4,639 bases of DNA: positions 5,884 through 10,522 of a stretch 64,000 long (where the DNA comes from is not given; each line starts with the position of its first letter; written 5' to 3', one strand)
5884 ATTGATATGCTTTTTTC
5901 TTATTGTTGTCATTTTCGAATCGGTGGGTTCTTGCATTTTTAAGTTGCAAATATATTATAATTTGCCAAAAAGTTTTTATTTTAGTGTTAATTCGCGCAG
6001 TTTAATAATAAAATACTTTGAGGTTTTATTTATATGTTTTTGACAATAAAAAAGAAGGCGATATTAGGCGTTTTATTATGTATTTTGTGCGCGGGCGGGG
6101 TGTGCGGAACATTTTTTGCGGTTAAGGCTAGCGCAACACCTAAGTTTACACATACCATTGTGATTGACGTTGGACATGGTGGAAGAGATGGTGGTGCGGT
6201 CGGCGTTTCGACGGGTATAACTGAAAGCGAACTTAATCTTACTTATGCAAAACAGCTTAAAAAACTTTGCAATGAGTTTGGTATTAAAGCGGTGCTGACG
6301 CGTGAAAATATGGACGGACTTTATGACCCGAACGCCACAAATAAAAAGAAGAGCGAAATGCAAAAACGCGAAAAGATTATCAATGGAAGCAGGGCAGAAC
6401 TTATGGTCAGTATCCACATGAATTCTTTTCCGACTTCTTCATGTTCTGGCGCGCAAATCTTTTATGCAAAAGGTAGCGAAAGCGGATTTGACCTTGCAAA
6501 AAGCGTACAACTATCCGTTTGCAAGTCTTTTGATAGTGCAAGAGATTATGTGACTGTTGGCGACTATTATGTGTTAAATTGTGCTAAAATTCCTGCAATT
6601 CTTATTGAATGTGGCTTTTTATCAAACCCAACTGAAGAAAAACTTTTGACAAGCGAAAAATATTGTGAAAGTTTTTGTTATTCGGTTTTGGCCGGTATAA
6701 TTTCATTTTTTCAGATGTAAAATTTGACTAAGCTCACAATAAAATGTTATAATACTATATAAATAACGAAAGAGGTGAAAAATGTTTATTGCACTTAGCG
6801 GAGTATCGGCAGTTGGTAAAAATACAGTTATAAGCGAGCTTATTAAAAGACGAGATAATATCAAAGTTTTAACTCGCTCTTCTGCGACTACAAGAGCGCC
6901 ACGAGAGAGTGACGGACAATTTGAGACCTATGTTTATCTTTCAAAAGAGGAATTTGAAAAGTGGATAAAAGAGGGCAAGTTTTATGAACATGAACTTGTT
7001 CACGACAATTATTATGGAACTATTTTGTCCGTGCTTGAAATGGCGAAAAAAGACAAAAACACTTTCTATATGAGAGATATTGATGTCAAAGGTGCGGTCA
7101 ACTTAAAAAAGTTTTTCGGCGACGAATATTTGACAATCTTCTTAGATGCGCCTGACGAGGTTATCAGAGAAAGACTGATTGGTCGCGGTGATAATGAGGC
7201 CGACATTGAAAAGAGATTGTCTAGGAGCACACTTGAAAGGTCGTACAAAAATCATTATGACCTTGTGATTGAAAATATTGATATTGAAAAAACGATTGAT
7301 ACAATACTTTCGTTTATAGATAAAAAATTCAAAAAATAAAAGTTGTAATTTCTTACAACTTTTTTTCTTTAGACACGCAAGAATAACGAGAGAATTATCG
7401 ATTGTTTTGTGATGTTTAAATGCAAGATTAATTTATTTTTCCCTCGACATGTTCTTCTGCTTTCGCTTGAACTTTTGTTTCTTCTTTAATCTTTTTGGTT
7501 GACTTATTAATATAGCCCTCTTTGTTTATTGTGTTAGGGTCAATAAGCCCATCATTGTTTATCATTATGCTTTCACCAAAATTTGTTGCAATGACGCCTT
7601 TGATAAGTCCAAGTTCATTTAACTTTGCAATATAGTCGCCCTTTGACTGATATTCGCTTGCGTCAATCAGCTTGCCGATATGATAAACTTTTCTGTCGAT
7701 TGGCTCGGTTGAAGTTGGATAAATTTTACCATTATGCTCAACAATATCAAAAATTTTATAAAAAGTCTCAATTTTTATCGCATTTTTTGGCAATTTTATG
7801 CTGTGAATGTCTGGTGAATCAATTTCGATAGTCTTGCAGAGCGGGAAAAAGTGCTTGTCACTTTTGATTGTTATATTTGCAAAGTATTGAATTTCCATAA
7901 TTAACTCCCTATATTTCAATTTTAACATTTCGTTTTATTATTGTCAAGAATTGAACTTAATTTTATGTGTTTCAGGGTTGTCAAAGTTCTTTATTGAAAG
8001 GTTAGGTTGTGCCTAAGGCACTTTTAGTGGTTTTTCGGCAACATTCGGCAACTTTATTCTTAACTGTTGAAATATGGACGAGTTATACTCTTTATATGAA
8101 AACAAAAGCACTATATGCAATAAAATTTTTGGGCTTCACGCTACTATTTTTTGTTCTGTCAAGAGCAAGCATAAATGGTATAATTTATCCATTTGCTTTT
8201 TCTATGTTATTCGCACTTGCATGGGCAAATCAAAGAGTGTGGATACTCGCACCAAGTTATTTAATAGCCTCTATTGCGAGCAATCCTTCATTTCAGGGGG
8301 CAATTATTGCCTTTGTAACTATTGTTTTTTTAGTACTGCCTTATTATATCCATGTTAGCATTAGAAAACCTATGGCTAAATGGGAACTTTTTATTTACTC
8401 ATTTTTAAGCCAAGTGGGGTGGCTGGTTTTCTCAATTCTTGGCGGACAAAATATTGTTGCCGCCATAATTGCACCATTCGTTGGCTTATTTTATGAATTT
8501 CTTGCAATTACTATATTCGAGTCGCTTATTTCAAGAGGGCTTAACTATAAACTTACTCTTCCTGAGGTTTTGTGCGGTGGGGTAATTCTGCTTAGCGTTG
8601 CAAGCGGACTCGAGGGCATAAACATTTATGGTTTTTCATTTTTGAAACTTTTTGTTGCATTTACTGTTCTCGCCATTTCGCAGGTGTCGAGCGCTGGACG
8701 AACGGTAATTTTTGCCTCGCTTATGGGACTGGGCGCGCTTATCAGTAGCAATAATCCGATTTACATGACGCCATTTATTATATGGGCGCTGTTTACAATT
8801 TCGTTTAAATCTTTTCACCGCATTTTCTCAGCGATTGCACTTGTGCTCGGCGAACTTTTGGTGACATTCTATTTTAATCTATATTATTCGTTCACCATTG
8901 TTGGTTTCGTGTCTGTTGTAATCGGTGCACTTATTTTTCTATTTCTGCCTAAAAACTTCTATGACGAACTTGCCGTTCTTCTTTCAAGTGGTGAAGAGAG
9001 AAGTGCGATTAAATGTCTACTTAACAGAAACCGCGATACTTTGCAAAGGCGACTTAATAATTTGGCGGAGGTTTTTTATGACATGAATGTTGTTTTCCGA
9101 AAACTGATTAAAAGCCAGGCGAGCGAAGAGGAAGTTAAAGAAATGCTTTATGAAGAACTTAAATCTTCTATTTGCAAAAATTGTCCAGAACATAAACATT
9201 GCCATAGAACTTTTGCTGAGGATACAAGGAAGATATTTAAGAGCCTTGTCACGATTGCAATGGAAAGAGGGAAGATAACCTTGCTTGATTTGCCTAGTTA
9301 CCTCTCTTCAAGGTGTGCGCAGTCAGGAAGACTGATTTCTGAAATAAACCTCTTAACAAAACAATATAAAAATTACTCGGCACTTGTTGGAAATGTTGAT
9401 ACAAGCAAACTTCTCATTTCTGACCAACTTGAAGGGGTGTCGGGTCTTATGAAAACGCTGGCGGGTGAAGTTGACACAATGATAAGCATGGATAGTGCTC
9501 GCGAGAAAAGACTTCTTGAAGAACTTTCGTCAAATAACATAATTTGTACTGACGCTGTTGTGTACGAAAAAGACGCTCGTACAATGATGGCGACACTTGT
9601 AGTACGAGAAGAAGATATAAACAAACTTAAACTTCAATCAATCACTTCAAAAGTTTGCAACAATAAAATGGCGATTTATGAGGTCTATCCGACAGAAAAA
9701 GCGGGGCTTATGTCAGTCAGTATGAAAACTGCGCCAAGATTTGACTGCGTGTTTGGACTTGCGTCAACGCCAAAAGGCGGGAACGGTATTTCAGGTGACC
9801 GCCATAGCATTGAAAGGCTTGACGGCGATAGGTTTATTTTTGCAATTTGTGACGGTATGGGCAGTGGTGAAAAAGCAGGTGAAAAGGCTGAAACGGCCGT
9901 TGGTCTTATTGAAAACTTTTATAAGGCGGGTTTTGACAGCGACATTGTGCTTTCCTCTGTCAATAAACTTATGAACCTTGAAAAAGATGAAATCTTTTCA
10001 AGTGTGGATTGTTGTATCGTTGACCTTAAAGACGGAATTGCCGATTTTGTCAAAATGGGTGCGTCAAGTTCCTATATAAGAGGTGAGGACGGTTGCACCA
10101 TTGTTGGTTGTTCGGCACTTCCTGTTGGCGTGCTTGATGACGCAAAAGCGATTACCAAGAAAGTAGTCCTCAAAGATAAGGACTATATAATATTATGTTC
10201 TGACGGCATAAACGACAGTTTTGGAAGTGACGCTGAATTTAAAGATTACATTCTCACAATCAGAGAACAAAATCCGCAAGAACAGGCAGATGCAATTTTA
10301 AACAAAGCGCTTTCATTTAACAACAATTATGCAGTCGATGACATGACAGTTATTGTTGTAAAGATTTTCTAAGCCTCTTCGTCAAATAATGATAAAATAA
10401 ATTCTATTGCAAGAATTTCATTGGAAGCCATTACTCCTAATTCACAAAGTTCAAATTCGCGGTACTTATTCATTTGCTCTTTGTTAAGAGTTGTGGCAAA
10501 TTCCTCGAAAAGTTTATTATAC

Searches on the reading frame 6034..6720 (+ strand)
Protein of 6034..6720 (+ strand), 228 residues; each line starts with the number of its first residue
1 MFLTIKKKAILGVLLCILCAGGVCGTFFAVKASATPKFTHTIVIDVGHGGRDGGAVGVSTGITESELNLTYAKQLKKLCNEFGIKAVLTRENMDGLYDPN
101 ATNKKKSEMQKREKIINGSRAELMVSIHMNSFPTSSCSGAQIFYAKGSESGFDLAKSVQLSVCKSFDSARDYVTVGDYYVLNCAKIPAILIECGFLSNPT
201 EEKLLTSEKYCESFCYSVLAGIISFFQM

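Call 74: search_protein_families(library=pfam, proteins=[window:6034-6720:+])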
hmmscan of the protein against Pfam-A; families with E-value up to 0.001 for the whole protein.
window:6034-6720:+ (228 aa): 1 family
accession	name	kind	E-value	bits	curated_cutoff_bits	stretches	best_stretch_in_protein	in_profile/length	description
PF01520.23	Amidase_3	-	8.8e-44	150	27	1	42-223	1-173/174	N-acetylmuramoyl-L-alanine amidase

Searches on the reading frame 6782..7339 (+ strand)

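Call 74: search_protein_families(library=pfam, proteins=[window:6782-7339:+])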
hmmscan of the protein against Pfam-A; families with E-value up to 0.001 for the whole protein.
window:6782-7339:+ (185 aa): 3 families
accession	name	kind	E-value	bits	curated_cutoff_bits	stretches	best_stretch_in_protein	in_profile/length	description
PF00625.27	Guanylate_kin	-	3.6e-23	82.6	25.2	1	3-181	5-181/182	Guanylate kinase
PF13238.12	AAA_18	-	8.3e-07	30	29.4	1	3-144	1-120/128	AAA domain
PF13671.12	AAA_33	-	0.00035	21.3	27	0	3-153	2-135/143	AAA domain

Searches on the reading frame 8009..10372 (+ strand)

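Call 74: search_protein_families(library=pfam, proteins=[window:8009-10372:+])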
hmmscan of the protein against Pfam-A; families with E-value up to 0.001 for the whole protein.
window:8009-10372:+ (787 aa): 3 families
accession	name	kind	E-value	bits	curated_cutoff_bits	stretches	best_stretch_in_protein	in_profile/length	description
PF19732.4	SpoIIE_N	-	3.3e-39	135.4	27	1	30-592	31-603/605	Stage II sporulation protein E N-terminal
PF07228.17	SpoIIE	-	7.1e-26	91.8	25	1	605-786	1-191/192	Stage II sporulation protein E (SpoIIE)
PF13672.11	PP2C_2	-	1.6e-05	25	24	0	597-645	14-61/209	Protein phosphatase 2C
